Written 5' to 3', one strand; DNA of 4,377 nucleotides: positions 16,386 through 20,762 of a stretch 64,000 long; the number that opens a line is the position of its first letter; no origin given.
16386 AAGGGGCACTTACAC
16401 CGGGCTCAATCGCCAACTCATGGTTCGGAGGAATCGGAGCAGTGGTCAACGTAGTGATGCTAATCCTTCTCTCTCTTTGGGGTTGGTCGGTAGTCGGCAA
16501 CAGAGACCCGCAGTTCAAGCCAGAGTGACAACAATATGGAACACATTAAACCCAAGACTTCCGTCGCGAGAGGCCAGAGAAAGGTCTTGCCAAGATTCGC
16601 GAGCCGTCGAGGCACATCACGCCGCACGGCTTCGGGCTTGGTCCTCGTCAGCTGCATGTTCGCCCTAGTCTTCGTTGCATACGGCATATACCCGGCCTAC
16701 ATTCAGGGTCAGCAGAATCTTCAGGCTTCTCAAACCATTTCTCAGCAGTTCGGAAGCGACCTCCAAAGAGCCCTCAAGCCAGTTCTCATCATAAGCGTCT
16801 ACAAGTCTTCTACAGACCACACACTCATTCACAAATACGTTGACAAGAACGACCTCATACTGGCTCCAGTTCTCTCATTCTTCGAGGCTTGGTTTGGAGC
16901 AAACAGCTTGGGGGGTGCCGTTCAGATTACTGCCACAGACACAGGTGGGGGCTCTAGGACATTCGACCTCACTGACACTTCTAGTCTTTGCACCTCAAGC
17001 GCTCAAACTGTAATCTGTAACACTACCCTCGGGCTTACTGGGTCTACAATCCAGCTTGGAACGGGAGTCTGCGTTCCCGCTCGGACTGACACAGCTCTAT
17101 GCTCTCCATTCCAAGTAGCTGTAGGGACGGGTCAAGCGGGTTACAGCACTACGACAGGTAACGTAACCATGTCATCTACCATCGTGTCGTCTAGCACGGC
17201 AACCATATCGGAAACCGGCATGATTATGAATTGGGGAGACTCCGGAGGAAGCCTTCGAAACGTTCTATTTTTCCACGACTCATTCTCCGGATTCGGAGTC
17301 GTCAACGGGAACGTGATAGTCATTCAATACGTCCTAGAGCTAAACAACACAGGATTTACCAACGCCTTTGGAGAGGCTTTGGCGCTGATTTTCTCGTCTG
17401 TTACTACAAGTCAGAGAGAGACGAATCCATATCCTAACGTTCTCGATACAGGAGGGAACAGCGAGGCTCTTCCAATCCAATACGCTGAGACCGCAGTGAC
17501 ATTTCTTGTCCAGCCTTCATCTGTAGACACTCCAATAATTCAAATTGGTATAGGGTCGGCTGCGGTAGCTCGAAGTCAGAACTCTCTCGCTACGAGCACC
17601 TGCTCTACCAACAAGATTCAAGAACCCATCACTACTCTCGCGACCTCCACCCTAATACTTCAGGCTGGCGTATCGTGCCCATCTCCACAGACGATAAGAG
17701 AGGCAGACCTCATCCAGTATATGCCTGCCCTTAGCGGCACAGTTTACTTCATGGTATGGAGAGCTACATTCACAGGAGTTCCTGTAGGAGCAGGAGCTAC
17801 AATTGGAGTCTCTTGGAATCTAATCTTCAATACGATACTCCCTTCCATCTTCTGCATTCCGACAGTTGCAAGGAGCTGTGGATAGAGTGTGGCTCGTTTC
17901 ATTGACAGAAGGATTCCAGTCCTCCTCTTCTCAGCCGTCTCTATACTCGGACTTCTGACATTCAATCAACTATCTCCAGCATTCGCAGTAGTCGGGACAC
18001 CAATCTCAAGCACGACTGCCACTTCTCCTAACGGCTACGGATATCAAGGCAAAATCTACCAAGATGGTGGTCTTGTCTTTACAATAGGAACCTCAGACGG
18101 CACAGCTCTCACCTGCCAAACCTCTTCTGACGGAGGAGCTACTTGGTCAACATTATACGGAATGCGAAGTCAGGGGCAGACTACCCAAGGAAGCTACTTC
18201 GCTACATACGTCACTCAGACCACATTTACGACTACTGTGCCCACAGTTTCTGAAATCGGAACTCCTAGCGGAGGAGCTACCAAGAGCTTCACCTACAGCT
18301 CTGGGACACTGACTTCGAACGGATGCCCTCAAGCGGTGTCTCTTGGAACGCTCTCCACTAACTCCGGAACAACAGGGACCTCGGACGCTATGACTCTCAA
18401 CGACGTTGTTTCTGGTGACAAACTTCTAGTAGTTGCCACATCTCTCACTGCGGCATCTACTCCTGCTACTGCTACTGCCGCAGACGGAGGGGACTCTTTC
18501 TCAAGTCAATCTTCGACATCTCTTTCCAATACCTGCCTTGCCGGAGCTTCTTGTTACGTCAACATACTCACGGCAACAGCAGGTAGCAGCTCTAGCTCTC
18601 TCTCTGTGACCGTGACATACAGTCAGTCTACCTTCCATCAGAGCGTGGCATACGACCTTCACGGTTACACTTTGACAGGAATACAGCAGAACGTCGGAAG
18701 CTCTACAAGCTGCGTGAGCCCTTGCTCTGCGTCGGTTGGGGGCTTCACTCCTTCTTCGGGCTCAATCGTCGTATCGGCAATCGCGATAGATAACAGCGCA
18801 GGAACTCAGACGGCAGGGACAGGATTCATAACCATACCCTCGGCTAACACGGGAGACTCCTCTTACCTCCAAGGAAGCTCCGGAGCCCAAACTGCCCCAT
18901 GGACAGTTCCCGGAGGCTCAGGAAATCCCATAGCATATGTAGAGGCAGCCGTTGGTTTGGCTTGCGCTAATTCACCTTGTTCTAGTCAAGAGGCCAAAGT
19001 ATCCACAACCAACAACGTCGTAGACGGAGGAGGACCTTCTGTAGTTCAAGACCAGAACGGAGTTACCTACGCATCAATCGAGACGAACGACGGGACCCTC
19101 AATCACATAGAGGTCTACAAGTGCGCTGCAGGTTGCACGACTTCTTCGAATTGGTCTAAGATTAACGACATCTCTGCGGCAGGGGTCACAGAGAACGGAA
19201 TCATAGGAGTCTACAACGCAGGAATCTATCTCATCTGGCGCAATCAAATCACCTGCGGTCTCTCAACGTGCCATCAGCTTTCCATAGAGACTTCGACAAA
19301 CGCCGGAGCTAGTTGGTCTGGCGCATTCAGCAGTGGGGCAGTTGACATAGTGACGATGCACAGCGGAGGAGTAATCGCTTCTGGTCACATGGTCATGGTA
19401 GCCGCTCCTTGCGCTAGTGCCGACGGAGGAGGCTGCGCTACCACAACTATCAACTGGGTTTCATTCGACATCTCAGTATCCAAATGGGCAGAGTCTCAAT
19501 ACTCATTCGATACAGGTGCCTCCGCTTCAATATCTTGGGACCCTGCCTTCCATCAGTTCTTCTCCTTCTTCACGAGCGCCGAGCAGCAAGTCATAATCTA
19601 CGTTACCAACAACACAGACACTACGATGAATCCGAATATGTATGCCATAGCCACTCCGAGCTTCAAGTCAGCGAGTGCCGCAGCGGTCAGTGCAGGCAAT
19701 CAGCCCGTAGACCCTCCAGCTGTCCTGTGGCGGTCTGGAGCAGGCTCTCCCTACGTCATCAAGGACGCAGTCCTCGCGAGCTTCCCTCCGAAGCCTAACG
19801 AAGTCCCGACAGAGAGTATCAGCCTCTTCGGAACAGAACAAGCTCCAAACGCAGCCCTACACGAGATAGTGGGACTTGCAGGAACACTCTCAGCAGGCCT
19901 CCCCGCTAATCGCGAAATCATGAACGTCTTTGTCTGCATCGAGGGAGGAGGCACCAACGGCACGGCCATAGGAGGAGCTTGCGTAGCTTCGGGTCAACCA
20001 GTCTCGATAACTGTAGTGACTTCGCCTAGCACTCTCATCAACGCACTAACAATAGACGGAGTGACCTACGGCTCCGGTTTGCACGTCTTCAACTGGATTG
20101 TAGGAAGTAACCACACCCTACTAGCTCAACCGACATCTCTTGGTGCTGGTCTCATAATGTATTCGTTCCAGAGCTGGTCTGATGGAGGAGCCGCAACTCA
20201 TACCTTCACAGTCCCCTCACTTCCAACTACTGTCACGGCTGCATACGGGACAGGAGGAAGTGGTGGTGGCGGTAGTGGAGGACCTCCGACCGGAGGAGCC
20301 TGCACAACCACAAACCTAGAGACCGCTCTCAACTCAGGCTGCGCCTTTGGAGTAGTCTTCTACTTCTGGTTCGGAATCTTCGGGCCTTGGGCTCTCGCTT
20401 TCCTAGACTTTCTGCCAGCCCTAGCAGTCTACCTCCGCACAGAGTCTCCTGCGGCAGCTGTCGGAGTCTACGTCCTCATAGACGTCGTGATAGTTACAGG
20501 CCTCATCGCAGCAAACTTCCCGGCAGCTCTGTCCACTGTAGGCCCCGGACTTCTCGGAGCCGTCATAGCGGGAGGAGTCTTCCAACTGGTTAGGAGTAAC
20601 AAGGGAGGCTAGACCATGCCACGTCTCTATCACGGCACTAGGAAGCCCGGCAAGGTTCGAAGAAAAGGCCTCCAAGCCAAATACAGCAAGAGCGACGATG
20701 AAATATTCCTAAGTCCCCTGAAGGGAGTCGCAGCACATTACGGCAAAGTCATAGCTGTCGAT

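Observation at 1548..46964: Recurring palindromic operator CTTA-N3-TAAG immediately upstream of at least five genes, next to wHTH regulators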

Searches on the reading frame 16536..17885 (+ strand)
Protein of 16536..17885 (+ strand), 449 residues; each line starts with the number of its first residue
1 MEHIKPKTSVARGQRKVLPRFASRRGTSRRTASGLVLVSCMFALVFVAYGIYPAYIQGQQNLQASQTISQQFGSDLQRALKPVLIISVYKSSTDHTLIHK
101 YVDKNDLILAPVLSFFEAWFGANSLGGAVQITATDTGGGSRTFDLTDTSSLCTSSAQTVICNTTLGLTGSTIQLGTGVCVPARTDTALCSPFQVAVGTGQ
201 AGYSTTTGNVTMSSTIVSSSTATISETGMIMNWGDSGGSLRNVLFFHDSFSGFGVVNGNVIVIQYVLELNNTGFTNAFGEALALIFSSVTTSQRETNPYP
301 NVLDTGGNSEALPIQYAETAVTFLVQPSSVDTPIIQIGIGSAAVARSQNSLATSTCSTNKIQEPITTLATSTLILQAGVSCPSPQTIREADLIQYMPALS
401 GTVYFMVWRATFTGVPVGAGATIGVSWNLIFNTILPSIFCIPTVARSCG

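Call 11: search_protein_families(library=phrogs, proteins=[window:16536-17885:+])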
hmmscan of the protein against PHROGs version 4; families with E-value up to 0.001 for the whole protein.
window:16536-17885:+ (449 aa): 0 families

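Call 13: search_protein_families(library=pfam, proteins=[window:16536-17885:+], max_evalue=0.01)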
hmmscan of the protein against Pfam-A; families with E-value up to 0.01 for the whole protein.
window:16536-17885:+ (449 aa): 0 families

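Call 50: search_dna_similar(query=window:16536-17885:+, collection=phages, mode=protein, max_rows=12, max_evalue=0.001)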
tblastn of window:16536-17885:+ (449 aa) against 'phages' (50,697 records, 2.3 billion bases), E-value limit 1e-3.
No match.

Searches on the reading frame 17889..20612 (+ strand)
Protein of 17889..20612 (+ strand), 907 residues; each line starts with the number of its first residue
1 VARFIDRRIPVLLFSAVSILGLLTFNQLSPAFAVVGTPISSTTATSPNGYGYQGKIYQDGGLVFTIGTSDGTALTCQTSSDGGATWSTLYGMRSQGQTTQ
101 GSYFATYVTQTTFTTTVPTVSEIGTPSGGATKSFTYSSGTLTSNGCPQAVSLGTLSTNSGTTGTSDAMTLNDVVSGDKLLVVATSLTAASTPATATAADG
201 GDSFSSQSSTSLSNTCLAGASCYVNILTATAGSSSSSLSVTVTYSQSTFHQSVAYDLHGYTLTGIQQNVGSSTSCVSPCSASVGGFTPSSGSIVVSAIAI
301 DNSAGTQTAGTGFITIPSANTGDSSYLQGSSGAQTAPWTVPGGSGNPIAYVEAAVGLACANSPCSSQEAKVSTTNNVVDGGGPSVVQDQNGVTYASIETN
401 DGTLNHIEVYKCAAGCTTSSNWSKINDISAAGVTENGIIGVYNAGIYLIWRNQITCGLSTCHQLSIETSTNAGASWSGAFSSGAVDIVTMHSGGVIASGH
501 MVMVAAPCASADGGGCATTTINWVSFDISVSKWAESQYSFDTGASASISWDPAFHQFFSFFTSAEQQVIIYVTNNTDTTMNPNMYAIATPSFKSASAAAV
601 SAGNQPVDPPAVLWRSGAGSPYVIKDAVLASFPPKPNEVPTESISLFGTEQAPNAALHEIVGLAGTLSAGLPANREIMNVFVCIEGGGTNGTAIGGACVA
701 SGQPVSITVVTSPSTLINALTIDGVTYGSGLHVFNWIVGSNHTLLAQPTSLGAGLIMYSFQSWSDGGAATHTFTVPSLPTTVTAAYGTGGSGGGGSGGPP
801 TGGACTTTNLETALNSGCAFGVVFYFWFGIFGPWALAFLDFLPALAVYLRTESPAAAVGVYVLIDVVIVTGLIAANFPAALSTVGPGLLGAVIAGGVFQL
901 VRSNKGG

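Call 11: search_protein_families(library=phrogs, proteins=[window:17889-20612:+])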
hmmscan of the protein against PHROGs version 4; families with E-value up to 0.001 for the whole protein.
window:17889-20612:+ (907 aa): 0 families

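Call 13: search_protein_families(library=pfam, proteins=[window:17889-20612:+], max_evalue=0.01)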
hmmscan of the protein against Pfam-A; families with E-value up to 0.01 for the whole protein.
window:17889-20612:+ (907 aa): 0 families

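Call 23: find_related_loci(query=window:17889-20612:+, collection=viral_contigs, flank=10000)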
Query window:17889-20612:+ (907 aa) in viral_contigs; peptide patterns used: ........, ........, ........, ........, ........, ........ (x = any residue, [..] = any of these).
9 stretches matched a pattern, but none encodes a relative of the query by tblastn (E <= 1e-3).
